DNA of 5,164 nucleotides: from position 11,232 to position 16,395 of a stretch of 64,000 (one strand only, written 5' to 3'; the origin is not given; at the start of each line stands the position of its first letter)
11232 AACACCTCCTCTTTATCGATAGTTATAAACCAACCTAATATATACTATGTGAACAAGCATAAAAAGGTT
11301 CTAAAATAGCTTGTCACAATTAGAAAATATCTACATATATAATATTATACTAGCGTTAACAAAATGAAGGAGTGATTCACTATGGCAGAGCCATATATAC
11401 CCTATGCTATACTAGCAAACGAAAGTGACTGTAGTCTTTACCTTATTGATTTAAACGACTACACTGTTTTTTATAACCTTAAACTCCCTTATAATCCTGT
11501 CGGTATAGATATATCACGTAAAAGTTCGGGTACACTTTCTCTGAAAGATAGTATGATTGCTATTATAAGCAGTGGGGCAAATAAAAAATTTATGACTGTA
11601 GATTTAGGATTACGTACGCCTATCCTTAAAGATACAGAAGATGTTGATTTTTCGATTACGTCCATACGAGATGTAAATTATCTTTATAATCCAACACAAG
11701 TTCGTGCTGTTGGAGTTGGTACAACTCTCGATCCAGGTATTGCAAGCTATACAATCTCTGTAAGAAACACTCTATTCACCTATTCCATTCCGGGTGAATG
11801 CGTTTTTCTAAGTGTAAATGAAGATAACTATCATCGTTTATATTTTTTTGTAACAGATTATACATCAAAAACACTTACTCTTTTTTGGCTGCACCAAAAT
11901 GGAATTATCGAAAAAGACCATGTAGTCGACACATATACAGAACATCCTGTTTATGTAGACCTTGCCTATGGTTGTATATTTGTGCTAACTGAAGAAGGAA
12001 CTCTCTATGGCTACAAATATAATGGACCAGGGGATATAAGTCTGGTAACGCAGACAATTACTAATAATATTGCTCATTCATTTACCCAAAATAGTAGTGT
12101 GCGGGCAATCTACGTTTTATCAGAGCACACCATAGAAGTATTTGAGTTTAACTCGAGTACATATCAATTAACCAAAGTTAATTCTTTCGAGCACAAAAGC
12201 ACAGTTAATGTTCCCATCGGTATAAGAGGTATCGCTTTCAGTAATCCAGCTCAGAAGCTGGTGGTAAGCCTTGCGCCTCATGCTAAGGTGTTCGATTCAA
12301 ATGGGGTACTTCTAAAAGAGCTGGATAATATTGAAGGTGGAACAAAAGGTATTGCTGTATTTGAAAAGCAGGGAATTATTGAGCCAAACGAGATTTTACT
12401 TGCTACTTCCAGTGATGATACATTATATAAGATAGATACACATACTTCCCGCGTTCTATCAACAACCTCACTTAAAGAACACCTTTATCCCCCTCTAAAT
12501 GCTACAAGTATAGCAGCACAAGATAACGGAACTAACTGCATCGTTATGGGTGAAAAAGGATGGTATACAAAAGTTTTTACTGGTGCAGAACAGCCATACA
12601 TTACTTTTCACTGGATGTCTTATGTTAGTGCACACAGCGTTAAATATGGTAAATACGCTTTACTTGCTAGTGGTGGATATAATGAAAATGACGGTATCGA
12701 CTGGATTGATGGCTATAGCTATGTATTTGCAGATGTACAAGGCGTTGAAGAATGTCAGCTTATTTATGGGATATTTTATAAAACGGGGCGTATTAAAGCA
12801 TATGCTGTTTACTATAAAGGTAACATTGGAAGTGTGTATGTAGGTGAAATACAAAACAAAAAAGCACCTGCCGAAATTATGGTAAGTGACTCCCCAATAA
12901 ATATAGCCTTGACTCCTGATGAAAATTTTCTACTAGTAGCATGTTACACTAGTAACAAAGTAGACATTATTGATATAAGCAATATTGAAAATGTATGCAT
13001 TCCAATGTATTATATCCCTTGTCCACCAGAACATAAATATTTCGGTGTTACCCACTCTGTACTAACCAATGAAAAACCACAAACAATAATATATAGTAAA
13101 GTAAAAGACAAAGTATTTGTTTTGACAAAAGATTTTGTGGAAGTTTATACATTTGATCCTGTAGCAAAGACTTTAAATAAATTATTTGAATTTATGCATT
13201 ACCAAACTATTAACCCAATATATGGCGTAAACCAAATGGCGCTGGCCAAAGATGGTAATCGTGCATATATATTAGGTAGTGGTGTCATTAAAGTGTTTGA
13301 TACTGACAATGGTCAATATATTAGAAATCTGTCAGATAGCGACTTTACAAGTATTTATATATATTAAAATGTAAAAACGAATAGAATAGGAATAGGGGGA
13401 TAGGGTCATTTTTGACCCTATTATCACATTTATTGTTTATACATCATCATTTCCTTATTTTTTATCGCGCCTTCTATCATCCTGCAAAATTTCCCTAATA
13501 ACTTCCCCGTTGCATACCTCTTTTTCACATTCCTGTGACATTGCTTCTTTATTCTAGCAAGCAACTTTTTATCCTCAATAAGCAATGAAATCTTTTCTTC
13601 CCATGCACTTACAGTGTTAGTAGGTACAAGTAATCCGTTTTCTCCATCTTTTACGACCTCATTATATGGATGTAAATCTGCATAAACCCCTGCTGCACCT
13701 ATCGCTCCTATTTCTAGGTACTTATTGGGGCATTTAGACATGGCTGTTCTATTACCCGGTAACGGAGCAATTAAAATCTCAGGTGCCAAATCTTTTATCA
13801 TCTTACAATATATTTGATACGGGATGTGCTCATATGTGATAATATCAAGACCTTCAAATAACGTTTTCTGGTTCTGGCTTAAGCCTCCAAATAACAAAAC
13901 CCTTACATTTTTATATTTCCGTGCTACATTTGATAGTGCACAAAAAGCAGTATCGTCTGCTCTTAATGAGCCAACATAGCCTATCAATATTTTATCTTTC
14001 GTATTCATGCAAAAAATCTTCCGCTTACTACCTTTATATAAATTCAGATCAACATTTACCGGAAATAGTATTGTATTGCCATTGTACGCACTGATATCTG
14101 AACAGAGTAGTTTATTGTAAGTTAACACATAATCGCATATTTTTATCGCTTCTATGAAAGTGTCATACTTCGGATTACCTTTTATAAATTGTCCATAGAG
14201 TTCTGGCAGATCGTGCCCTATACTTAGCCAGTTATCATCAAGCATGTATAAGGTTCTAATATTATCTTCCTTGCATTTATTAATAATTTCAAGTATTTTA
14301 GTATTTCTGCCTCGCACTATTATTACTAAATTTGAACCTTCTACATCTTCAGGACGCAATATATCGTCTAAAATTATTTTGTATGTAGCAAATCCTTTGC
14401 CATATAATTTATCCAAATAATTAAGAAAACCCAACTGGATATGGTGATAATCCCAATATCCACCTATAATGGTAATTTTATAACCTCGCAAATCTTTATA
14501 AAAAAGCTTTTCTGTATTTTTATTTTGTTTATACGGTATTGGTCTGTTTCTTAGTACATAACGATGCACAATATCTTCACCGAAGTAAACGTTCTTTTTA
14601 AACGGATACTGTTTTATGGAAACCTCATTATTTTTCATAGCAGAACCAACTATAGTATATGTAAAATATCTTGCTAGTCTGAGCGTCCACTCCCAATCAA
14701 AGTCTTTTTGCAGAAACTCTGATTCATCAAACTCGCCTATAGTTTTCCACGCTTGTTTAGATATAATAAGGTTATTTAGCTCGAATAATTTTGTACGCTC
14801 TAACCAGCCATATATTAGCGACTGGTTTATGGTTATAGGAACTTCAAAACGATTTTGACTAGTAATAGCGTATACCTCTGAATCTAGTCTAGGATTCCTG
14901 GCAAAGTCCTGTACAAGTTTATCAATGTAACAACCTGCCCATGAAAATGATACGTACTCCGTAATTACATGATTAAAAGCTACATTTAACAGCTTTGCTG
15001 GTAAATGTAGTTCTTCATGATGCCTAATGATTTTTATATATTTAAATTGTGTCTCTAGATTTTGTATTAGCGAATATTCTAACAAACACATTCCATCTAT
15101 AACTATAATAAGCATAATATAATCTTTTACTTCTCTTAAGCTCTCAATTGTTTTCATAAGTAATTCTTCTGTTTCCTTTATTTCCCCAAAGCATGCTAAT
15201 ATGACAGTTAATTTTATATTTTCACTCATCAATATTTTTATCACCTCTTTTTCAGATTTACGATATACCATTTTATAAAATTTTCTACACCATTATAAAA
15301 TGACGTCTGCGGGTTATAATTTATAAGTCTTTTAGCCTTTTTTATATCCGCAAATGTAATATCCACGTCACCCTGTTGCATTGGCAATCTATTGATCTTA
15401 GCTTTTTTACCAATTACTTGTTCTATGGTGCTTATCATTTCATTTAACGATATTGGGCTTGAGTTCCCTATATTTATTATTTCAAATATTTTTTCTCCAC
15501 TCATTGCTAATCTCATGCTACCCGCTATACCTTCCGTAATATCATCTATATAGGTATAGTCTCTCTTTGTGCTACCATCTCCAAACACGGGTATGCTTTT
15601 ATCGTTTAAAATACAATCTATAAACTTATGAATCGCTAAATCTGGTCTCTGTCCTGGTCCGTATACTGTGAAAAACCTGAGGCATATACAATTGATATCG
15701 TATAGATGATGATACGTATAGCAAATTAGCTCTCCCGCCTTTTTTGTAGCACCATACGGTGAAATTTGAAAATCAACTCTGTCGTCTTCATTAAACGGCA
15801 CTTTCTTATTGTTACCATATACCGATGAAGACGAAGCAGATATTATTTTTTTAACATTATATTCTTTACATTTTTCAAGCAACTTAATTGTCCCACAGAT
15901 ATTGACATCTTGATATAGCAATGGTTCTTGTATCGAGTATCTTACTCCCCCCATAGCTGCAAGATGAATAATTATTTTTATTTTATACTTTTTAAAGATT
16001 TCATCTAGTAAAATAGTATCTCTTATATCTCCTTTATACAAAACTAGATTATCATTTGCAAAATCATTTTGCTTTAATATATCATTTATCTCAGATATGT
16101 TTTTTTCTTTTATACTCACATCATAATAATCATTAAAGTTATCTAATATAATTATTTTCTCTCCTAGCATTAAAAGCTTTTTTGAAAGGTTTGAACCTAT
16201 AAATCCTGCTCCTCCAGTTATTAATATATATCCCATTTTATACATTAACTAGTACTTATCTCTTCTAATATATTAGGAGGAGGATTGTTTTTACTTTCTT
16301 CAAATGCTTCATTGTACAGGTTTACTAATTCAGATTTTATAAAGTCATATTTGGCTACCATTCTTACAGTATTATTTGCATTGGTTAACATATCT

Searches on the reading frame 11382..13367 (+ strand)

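Call 22: search_protein_families(library=pfam, proteins=[window:11382-13367:+], max_evalue=0.00001)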
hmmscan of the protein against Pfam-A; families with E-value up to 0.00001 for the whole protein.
window:11382-13367:+ (661 aa): 0 families

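Call 76: search_protein_families(library=ncbifam, proteins=[window:11382-13367:+], max_evalue=0.01)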
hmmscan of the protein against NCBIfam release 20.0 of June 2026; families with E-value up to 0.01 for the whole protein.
window:11382-13367:+ (661 aa): 2 families
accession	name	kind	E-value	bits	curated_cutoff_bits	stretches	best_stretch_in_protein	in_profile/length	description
NF052340.1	hydrazine_beta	equivalog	4.4e-06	26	560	1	483-538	97-154/372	hydrazine synthase subunit beta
TIGR03866.1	PQQ_ABC_repeats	subfamily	9.8e-06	24.8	287.3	0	492-534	30-290/310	PQQ-dependent catabolism-associated beta-propeller protein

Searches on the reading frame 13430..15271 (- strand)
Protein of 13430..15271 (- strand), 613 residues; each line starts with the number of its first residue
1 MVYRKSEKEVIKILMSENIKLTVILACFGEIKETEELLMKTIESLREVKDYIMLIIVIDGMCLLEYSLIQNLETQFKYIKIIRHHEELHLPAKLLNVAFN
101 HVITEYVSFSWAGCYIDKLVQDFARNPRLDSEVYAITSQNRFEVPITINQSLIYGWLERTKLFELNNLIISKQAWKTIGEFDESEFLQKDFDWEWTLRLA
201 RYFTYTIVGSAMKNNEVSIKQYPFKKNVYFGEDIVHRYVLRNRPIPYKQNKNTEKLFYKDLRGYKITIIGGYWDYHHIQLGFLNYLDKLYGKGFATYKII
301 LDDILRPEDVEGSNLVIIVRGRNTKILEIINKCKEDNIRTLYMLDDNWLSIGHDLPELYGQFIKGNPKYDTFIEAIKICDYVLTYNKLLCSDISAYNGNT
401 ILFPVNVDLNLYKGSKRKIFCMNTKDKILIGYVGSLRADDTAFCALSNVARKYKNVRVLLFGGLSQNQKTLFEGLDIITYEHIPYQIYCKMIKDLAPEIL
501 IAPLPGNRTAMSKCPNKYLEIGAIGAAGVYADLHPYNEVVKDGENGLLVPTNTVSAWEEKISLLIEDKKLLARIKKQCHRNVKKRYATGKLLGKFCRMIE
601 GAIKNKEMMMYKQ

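Call 23: search_protein_families(library=pfam, proteins=[window:13430-15271:-], max_evalue=0.00001)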
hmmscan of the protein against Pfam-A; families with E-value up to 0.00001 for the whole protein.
window:13430-15271:- (613 aa): 2 families
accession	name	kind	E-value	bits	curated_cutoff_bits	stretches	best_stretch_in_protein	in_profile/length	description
PF00534.26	Glycos_transf_1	-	6.8e-08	32.7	26.4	1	427-577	15-168/172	Glycosyl transferases group 1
PF13692.12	Glyco_trans_1_4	-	9e-08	32.9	27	1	429-567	3-142/142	Glycosyl transferases group 1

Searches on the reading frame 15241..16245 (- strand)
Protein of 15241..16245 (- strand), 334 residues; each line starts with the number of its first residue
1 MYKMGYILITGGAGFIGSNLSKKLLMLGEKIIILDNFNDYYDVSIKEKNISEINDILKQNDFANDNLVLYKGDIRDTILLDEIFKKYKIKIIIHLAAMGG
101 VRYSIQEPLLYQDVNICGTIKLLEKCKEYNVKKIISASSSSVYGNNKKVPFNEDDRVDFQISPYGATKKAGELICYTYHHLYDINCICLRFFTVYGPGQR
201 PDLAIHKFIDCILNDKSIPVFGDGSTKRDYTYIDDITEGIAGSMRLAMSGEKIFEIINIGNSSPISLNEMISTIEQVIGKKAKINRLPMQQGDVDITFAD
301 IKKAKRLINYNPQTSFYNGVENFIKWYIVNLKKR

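Call 23: search_protein_families(library=pfam, proteins=[window:15241-16245:-], max_evalue=0.00001)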
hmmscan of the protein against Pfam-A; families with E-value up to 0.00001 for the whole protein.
window:15241-16245:- (334 aa): 6 families
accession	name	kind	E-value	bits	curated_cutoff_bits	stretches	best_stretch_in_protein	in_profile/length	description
PF16363.11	GDP_Man_Dehyd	-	3.7e-61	207.9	27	1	8-322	1-331/332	GDP-mannose 4,6 dehydratase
PF01370.27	Epimerase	-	1.1e-54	185.8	20.9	1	7-260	1-240/240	NAD dependent epimerase/dehydratase family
PF01073.25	3Beta_HSD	-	6.4e-22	78.3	22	1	8-238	1-223/280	3-beta hydroxysteroid dehydrogenase/isomerase family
PF02719.21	Polysacc_synt_2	-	3e-18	66.5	20.2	1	7-291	1-253/293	Polysaccharide biosynthesis protein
PF04321.23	RmlD_sub_bind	-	1.8e-15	57.3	27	1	7-280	3-233/287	RmlD substrate binding domain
PF07993.18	NAD_binding_4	-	6.1e-12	45.7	20.1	1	9-196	1-209/258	Male sterility protein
